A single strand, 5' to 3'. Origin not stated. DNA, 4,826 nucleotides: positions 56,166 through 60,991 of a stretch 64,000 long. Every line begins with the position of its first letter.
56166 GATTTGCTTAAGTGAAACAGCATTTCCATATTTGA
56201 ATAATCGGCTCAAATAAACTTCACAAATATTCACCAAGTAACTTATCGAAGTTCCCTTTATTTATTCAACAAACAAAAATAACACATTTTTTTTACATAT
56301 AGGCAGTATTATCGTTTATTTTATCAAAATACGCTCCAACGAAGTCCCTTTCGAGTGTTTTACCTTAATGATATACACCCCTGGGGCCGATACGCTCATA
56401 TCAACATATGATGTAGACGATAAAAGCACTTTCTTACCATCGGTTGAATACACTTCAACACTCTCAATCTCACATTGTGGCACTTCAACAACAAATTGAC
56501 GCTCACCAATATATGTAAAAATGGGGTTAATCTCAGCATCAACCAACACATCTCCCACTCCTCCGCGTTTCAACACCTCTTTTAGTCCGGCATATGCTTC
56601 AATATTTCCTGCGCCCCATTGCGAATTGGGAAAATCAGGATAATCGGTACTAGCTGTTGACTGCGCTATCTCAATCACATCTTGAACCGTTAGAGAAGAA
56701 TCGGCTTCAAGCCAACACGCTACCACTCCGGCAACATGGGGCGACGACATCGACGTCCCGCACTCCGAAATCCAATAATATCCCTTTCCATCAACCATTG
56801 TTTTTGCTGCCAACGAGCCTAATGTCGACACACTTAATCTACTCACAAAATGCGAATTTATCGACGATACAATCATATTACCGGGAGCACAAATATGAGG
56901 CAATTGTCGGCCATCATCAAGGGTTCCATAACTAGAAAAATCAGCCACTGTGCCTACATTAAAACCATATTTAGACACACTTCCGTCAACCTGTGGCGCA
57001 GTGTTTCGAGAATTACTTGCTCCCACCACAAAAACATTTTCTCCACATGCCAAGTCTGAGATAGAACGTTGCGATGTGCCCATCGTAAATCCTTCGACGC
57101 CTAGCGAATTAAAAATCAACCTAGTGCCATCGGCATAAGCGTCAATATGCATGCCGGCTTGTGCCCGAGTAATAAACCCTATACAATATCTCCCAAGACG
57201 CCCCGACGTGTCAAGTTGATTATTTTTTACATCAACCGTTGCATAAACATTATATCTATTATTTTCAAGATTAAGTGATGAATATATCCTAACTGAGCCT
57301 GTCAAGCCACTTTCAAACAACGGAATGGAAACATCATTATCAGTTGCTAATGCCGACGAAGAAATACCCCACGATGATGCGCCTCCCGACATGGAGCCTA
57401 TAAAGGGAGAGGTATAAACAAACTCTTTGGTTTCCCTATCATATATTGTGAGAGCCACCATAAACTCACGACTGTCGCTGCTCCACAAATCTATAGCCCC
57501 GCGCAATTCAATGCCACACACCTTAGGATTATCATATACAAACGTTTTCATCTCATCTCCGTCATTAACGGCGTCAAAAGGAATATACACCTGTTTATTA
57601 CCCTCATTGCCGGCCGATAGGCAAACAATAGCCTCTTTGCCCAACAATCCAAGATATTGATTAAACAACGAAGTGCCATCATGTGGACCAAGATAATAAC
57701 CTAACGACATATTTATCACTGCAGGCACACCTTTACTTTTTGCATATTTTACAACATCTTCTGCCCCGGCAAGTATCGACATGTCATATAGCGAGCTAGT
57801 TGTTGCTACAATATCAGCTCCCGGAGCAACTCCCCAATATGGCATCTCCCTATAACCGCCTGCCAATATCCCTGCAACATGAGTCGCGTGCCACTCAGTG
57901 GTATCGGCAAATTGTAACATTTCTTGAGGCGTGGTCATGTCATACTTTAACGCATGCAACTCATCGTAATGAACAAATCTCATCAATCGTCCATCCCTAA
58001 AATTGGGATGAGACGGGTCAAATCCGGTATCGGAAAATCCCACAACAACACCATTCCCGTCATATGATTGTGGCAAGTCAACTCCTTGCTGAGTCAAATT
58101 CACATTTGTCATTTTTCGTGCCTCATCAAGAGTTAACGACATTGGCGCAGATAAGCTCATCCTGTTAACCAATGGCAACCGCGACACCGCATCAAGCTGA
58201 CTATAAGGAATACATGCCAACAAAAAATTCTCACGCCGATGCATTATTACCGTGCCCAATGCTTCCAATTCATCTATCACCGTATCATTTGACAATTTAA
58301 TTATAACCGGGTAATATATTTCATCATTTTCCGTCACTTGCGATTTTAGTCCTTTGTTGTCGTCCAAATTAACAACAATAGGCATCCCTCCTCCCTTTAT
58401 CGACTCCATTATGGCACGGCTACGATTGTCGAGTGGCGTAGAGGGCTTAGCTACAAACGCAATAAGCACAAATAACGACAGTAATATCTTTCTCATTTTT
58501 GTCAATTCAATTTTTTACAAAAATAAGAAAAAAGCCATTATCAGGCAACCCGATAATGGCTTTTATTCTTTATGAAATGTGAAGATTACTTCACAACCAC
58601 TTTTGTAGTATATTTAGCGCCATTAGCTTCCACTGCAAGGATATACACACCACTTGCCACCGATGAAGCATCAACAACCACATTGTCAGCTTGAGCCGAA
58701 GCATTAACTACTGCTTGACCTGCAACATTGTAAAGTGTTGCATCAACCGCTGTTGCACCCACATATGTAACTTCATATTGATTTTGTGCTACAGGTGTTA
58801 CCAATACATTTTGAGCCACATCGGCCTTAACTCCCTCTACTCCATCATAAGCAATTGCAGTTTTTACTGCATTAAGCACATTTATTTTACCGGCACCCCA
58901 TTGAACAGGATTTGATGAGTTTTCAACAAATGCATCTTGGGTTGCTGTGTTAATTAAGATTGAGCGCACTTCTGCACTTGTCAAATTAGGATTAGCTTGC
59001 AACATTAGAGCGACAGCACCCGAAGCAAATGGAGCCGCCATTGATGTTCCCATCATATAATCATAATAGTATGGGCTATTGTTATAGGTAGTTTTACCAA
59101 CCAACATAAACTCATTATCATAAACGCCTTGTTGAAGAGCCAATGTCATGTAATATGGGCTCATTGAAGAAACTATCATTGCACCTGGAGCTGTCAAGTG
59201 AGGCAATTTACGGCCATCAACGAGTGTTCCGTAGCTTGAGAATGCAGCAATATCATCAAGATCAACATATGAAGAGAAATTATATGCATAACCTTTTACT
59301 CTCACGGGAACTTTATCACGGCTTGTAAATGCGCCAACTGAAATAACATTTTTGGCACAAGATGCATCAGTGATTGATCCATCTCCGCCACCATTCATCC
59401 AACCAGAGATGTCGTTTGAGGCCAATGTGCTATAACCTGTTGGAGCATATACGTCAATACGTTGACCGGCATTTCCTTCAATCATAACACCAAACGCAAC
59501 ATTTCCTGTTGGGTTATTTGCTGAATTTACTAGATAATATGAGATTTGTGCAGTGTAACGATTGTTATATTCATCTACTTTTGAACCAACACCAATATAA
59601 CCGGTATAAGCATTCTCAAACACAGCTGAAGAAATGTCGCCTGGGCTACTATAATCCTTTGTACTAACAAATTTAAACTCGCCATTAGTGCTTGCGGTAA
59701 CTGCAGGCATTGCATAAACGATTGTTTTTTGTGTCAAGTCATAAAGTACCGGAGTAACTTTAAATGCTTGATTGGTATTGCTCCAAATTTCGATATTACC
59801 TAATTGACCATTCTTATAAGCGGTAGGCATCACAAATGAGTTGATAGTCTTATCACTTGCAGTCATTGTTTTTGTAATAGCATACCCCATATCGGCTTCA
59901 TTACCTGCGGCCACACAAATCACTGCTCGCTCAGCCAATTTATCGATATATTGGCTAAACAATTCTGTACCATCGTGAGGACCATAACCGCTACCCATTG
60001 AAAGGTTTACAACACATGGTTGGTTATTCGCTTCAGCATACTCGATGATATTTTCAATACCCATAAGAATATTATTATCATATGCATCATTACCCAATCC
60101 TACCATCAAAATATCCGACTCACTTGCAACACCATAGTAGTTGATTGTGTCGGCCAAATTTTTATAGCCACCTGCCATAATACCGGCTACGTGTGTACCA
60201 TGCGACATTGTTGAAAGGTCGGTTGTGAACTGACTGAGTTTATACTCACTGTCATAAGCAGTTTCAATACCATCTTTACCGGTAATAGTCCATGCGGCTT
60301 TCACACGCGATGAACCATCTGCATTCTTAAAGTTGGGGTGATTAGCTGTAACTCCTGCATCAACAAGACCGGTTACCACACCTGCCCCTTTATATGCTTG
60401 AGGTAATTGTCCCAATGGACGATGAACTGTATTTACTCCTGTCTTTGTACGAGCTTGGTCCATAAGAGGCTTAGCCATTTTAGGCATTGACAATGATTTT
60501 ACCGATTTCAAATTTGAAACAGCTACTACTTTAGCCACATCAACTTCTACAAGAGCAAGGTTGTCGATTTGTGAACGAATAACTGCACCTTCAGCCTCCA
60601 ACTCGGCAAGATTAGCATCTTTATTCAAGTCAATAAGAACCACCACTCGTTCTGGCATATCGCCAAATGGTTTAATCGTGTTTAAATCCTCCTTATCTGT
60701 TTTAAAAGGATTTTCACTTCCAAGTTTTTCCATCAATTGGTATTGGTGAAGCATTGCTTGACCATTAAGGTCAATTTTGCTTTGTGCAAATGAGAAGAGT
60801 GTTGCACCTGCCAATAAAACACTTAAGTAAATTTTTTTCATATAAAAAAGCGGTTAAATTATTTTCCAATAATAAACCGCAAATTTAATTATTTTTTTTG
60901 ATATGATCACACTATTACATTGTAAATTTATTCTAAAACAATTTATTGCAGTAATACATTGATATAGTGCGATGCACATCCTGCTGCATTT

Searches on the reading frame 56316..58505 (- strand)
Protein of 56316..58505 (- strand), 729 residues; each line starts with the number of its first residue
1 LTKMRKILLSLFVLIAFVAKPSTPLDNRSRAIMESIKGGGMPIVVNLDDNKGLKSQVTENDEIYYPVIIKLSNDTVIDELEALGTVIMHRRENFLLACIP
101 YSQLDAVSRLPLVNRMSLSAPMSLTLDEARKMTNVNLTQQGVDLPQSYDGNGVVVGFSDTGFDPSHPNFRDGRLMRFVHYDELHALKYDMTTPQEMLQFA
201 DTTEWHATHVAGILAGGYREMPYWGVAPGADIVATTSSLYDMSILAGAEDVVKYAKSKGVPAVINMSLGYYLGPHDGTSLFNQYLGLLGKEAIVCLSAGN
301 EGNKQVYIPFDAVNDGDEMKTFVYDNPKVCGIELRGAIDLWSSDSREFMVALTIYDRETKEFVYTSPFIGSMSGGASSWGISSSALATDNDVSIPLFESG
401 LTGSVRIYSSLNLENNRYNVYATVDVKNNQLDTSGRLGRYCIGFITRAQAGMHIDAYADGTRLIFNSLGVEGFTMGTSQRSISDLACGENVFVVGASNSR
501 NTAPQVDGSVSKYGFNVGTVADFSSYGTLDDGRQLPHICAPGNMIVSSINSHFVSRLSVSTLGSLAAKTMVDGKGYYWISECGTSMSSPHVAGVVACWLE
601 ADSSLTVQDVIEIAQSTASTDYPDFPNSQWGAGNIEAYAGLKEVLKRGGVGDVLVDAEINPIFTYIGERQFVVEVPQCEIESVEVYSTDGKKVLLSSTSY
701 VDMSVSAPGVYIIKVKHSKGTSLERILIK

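Call 80: search_protein_families(library=pfam, proteins=[window:56316-58505:-], max_evalue=0.00001)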
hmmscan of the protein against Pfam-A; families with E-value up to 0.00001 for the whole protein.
window:56316-58505:- (729 aa): 1 family
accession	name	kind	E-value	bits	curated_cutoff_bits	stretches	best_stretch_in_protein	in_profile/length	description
PF00082.27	Peptidase_S8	-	3.1e-34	119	21.8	2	150-309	1-167/288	Subtilase family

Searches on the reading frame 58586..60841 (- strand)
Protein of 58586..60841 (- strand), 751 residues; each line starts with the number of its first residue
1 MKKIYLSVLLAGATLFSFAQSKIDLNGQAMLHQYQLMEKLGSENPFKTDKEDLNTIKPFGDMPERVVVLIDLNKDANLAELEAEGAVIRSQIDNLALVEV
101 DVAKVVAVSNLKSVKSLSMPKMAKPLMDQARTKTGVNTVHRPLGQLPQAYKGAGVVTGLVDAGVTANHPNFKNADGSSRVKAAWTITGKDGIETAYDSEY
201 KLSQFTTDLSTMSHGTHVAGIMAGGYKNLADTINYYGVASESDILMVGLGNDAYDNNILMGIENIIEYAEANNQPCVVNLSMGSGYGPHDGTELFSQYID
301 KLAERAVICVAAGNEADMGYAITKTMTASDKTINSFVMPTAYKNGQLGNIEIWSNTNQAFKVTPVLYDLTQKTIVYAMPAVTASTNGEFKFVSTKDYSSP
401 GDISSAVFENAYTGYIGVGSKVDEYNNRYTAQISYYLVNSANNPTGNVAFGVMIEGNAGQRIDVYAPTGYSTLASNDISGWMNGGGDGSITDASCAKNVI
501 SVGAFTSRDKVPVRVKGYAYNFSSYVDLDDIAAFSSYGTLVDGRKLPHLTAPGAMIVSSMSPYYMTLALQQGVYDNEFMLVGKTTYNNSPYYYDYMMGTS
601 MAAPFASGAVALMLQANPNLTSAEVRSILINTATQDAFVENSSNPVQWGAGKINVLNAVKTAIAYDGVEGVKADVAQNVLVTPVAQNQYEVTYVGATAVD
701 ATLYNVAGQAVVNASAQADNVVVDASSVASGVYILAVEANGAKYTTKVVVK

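Call 80: search_protein_families(library=pfam, proteins=[window:58586-60841:-], max_evalue=0.00001)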
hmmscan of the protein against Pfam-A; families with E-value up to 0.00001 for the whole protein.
window:58586-60841:- (751 aa): 2 families
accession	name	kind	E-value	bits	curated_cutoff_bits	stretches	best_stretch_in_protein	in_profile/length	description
PF00082.27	Peptidase_S8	-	8.5e-40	137.3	21.8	2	471-643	155-282/288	Subtilase family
PF18962.6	Por_Secre_tail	-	4.2e-06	27.4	27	1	697-750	20-75/75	Secretion system C-terminal sorting domain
